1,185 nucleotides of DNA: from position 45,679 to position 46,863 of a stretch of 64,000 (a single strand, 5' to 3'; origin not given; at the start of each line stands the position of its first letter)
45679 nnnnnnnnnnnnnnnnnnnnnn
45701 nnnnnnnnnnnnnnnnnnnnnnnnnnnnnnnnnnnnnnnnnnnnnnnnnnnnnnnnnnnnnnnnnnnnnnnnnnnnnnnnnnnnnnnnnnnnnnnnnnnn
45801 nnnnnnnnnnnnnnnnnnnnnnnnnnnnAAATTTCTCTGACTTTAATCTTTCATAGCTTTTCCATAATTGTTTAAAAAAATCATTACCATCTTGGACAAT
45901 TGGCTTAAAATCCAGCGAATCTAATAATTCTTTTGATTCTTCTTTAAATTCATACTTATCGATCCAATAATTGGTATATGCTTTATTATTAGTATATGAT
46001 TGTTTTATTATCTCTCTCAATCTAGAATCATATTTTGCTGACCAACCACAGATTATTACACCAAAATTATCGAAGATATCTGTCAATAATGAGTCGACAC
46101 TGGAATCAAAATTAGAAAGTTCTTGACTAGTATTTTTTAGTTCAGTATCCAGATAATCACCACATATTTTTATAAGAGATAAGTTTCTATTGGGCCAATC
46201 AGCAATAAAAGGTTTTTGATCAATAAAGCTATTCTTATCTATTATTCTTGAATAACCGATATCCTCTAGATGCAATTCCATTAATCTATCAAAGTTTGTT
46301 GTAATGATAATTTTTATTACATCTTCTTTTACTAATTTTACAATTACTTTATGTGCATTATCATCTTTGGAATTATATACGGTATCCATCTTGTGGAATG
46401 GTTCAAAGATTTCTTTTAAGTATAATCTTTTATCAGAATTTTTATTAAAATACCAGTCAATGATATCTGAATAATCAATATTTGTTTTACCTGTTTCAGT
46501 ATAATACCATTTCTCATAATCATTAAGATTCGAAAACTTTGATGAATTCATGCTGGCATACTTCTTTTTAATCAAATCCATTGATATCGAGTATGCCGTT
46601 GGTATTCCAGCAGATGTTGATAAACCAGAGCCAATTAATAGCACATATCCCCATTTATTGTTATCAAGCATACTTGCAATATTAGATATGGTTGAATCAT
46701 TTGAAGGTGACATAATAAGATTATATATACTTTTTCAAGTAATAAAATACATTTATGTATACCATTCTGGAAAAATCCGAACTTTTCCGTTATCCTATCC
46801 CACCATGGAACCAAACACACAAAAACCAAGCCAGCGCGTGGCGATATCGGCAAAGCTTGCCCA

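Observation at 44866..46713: Solitary AT-rich SIR2-like protein with an unrecognisable C-terminal domain: candidate standalone NAD-depleting defence gene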

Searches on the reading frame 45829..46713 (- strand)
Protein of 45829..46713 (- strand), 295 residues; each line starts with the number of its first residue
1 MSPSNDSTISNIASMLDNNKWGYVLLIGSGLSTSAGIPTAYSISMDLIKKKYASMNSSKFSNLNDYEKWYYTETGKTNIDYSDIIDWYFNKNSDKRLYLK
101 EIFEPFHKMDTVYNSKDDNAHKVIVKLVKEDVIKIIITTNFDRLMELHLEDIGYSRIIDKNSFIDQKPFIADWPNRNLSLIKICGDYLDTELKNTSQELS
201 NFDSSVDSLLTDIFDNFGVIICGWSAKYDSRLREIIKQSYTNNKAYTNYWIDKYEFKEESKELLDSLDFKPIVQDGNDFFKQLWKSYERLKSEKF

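Call 61: search_solved_structures(query=window:45829-46713:-, max_evalue=1, show_alignments=4)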
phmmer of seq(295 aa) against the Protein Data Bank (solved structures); distinct sequences matched with E-value up to 1: 18.
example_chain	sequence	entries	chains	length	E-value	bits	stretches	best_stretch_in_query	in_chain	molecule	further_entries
8jkz_A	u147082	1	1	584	2.3e-08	37.4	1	23-251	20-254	Sir2 superfamily protein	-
8jl0_A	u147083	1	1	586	2.3e-08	37.4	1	23-251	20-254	Sir2 superfamily protein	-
8in8_B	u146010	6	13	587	2.3e-08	37.4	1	23-251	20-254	Sir2 superfamily protein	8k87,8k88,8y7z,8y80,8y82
9r3e_B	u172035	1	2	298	0.00055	23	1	67-289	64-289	Protein FAM118B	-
9r0p_B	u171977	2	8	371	0.001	22.1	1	67-289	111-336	Protein FAM118B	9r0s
1wf6_A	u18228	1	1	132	0.05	16.6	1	183-238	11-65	Similar to S.pombe -rad4+/cut5+product (A40727)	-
4twi_A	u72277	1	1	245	0.16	14.9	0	108-146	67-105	NAD-dependent protein deacylase 1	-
1m2k_A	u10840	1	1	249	0.17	14.8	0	108-146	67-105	Silent Information Regulator 2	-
1m2g_A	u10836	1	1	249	0.17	14.8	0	108-146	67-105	Silent Information Regulator 2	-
1ici_A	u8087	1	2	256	0.17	14.8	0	108-146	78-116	TRANSCRIPTIONAL REGULATORY PROTEIN, SIR2 FAMILY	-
1m2n_A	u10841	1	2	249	0.17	14.8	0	108-146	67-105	Silent Information Regulator 2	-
1yc5_A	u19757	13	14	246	0.35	13.8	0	112-146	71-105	NAD-dependent deacetylase | NAD-DEPENDENT PROTEIN DEACETYLASE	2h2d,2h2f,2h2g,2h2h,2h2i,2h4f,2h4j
1m2h_A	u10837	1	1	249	0.37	13.7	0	108-146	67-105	Silent Information Regulator 2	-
2h59_A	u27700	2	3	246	0.44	13.5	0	112-146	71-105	NAD-dependent deacetylase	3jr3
2h4h_A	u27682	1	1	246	0.45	13.4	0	112-146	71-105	NAD-dependent deacetylase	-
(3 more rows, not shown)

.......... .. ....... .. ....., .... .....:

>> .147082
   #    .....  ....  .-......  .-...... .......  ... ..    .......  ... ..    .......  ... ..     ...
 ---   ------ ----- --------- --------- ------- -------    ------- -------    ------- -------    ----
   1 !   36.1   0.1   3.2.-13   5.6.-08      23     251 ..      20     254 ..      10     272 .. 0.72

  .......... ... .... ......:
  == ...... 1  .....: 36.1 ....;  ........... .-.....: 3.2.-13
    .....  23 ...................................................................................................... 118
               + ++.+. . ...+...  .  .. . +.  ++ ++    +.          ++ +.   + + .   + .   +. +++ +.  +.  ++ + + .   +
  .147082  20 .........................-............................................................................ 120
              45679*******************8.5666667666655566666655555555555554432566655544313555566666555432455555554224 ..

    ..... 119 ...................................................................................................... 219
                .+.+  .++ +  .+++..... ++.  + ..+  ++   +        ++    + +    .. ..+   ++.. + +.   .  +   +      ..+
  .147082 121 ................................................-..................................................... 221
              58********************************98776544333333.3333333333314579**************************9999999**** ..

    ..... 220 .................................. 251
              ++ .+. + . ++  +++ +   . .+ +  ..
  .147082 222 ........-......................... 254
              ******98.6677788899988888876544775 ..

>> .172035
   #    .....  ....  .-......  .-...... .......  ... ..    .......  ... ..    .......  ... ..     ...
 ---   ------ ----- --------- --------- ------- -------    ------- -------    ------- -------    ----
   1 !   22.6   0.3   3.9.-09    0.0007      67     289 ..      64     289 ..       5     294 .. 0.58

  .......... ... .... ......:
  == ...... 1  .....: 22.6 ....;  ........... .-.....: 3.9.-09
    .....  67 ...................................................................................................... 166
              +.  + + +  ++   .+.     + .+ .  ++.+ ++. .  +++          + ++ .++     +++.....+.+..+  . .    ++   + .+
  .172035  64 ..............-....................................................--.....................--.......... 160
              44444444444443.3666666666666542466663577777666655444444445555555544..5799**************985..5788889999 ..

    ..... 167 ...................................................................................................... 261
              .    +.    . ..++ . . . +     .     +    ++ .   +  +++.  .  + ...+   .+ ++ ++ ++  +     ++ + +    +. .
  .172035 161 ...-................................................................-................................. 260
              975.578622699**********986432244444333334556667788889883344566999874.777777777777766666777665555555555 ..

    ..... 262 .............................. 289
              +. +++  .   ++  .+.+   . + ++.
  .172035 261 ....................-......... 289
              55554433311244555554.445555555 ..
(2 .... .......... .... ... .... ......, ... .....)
